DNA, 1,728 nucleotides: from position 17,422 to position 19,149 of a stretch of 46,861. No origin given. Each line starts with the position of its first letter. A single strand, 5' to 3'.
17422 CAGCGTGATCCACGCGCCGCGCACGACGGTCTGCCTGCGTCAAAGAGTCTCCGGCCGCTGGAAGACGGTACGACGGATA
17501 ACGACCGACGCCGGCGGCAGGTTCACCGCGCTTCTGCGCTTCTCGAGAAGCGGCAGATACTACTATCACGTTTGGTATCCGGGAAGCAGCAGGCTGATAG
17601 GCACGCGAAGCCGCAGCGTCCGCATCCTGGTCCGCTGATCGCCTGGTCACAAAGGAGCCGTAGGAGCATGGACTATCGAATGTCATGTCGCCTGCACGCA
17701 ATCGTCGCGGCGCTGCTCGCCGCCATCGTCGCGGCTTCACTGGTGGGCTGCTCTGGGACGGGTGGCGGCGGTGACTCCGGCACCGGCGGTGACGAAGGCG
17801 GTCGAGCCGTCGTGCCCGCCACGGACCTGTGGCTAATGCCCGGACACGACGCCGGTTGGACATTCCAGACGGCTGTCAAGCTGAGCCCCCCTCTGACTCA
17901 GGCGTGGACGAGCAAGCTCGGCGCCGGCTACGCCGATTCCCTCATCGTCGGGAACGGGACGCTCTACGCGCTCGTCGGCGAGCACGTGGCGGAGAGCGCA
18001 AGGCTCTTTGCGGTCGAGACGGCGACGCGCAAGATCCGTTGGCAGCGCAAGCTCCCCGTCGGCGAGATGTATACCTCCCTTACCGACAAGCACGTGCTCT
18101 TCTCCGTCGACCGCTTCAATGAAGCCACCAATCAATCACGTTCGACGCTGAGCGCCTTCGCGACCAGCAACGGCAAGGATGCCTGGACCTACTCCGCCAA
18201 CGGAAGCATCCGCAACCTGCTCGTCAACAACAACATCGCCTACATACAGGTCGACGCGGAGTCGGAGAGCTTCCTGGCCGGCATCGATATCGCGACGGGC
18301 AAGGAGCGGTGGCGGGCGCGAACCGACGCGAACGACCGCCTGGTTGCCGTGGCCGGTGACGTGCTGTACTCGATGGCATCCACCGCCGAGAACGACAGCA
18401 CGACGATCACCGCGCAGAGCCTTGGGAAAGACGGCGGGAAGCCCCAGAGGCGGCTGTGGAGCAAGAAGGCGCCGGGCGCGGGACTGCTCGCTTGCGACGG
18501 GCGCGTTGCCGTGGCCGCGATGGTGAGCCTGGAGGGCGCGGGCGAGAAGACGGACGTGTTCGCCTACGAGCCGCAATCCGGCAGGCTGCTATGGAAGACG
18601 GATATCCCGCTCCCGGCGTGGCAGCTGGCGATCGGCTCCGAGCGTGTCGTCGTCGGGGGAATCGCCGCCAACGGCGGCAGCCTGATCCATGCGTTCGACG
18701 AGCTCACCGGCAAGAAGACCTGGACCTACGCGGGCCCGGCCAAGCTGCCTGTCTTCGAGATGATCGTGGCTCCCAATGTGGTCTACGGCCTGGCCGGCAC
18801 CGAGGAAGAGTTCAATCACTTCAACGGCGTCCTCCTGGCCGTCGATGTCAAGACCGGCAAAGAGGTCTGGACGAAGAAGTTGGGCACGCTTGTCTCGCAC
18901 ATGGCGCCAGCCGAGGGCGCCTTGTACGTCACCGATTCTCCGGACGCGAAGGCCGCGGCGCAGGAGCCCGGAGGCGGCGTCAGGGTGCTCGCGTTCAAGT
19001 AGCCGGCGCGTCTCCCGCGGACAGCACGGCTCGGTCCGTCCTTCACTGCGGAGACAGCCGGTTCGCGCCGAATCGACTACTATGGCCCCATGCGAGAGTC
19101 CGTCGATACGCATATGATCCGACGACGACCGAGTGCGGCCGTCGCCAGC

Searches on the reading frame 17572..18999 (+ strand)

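Call 63: search_protein_families(library=pfam, proteins=[window:17572-18999:+], max_evalue=0.001)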
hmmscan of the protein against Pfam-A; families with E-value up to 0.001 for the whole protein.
window:17572-18999:+ (476 aa): 3 families
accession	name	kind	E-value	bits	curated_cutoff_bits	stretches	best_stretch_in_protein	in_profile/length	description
PF13360.13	PQQ_2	-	1.9e-23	83.8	27.6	2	109-260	14-155/233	Outer membrane protein assembly factor BamB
PF01011.28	PQQ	-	3.6e-07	29.7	26.7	0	417-434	188-205/595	Glucose/ethanol/alcohol dehydrogenase, beta-propeller domain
PF13570.13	Beta-prop_ACSF4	-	3.6e-06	27.1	133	0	327-436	155-252/329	Beta-alanine-activating enzyme, beta-propeller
